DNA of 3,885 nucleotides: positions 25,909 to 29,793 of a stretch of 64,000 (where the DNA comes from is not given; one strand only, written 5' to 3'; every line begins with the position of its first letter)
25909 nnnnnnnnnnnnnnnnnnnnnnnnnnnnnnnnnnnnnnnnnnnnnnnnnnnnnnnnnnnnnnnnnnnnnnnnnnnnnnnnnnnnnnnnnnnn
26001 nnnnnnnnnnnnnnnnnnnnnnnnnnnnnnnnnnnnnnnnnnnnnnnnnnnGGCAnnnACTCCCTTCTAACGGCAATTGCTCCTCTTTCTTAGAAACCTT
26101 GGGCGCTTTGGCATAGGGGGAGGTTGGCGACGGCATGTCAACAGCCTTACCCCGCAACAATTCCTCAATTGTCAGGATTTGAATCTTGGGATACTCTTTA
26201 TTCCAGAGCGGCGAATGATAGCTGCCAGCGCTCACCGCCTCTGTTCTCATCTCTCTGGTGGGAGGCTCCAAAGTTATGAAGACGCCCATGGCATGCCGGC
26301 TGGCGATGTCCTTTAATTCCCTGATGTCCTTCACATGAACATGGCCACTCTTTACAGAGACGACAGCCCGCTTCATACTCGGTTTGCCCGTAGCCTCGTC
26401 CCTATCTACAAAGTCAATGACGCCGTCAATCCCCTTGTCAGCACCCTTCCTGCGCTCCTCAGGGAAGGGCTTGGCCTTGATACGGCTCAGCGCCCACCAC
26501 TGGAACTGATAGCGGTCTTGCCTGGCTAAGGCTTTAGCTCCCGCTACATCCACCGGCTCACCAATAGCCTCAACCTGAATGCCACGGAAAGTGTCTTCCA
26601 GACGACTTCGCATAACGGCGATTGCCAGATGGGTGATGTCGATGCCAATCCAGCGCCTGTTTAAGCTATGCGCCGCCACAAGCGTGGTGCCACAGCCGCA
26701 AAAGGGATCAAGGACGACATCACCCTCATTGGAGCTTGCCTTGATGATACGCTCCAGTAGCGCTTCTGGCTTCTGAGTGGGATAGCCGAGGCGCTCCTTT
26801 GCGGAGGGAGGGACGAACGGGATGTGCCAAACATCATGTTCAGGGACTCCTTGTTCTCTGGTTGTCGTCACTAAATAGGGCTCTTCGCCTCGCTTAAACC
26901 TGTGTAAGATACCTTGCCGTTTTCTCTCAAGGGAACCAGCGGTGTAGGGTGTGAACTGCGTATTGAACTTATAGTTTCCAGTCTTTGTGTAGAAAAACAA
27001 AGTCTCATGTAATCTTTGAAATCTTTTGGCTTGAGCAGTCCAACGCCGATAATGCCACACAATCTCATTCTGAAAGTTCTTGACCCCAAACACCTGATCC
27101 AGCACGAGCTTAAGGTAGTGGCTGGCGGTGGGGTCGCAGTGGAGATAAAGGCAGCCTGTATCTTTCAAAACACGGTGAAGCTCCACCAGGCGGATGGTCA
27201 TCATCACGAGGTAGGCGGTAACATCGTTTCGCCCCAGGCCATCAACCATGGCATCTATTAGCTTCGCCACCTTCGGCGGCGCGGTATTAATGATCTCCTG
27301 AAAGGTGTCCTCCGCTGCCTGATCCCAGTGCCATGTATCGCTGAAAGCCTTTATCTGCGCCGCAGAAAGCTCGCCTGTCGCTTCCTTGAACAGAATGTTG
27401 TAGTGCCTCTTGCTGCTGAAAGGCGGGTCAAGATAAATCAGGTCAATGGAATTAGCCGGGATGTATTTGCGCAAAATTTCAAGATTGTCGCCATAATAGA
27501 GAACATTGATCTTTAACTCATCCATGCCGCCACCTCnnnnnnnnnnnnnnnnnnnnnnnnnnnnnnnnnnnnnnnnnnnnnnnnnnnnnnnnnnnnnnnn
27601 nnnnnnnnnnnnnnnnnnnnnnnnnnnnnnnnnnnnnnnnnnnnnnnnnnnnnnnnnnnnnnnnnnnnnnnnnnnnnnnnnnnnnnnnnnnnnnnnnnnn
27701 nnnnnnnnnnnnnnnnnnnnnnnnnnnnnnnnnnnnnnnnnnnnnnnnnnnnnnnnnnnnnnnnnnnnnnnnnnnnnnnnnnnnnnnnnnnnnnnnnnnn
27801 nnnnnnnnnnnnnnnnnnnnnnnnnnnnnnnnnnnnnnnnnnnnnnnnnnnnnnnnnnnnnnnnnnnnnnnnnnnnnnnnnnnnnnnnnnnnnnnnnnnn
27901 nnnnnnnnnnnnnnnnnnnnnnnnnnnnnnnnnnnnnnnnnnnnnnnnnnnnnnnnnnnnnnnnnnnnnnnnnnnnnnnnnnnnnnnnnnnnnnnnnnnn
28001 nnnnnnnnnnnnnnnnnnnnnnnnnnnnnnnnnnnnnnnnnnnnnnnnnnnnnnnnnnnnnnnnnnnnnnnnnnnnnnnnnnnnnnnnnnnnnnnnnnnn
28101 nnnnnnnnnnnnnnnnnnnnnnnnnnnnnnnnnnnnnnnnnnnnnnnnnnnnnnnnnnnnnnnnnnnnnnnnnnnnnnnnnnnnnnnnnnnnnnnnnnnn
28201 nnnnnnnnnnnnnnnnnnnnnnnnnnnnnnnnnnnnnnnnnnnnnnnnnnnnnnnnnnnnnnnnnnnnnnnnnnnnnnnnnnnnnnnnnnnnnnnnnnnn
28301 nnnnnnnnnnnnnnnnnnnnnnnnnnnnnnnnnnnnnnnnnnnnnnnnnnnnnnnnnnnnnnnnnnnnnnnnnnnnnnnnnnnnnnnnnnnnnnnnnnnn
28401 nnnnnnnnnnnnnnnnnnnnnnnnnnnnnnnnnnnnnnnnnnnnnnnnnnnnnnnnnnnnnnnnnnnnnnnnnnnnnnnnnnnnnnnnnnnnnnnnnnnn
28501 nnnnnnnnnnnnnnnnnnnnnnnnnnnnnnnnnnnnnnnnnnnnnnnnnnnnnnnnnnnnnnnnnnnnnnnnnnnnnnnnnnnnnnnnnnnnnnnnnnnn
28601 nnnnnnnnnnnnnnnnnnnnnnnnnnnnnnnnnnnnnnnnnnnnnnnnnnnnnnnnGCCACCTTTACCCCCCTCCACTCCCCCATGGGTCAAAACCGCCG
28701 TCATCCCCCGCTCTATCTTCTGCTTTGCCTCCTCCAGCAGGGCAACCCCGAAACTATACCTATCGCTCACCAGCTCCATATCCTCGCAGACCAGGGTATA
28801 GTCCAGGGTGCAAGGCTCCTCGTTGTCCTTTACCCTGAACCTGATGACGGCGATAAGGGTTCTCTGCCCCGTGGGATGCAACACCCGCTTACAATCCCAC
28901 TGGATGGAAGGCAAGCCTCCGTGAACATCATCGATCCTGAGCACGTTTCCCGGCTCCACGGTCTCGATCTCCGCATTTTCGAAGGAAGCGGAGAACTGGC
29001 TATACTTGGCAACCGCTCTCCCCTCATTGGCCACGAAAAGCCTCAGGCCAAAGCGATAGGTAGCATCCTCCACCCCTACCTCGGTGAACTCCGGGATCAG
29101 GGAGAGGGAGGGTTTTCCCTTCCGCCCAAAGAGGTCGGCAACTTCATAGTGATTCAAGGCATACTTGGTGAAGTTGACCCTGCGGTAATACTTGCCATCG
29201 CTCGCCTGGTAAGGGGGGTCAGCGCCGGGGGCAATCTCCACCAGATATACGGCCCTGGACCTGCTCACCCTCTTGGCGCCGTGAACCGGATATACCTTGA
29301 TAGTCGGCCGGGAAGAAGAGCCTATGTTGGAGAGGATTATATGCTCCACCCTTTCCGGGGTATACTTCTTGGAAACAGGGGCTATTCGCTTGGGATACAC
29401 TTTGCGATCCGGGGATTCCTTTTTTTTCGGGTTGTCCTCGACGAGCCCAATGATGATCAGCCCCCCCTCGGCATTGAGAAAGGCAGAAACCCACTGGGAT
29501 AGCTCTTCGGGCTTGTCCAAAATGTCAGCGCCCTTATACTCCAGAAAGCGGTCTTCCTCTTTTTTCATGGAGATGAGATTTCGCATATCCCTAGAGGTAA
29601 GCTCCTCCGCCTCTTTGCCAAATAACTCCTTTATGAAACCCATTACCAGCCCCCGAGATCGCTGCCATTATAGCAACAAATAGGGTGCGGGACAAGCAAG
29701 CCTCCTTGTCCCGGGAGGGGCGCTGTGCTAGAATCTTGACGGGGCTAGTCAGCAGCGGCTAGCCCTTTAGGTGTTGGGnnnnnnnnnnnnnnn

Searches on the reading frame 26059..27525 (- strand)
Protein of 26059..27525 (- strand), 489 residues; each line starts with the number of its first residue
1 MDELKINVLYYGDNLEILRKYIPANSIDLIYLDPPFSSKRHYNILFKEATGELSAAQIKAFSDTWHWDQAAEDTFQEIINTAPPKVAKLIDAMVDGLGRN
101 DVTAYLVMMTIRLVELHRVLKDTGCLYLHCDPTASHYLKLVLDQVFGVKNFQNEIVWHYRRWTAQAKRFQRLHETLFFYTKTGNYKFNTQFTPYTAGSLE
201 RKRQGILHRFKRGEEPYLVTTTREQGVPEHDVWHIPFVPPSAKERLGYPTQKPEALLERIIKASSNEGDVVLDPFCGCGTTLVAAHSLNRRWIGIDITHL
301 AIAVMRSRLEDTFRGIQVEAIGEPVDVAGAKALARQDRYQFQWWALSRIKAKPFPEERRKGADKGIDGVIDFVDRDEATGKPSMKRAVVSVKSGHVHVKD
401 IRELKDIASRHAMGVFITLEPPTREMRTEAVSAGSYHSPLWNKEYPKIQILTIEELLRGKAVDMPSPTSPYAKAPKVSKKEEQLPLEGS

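Call 75: search_protein_families(library=pfam, proteins=[window:26059-27525:-], max_evalue=0.00001)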
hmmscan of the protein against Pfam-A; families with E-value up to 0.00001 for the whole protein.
window:26059-27525:- (489 aa): 2 families
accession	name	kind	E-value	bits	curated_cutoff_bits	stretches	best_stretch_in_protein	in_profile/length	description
PF01555.25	N6_N4_Mtase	-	3.3e-51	174.8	26.7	1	27-299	1-213/221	DNA methylase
PF22722.2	NA-iREase1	-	4e-09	36.8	27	1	354-457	16-105/106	NACHT-associated inactive Restriction Endonuclease 1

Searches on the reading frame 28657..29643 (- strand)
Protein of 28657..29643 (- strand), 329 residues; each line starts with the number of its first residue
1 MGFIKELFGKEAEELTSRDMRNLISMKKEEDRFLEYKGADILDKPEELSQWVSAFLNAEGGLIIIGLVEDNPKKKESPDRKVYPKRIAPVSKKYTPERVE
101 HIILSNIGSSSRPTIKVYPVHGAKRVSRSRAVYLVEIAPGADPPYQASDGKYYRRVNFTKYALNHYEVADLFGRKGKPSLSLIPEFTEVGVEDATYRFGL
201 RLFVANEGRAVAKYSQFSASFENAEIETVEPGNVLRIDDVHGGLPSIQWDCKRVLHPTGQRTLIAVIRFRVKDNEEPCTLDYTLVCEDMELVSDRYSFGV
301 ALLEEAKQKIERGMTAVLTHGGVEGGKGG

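Call 75: search_protein_families(library=pfam, proteins=[window:28657-29643:-], max_evalue=0.00001)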
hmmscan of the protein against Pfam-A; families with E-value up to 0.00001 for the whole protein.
window:28657-29643:- (329 aa): 1 family
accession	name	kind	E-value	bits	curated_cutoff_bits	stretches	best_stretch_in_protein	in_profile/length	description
PF04326.19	SLFN_AlbA_2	-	1.9e-11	45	25.3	1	30-163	1-117/118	Schlafen, AlbA_2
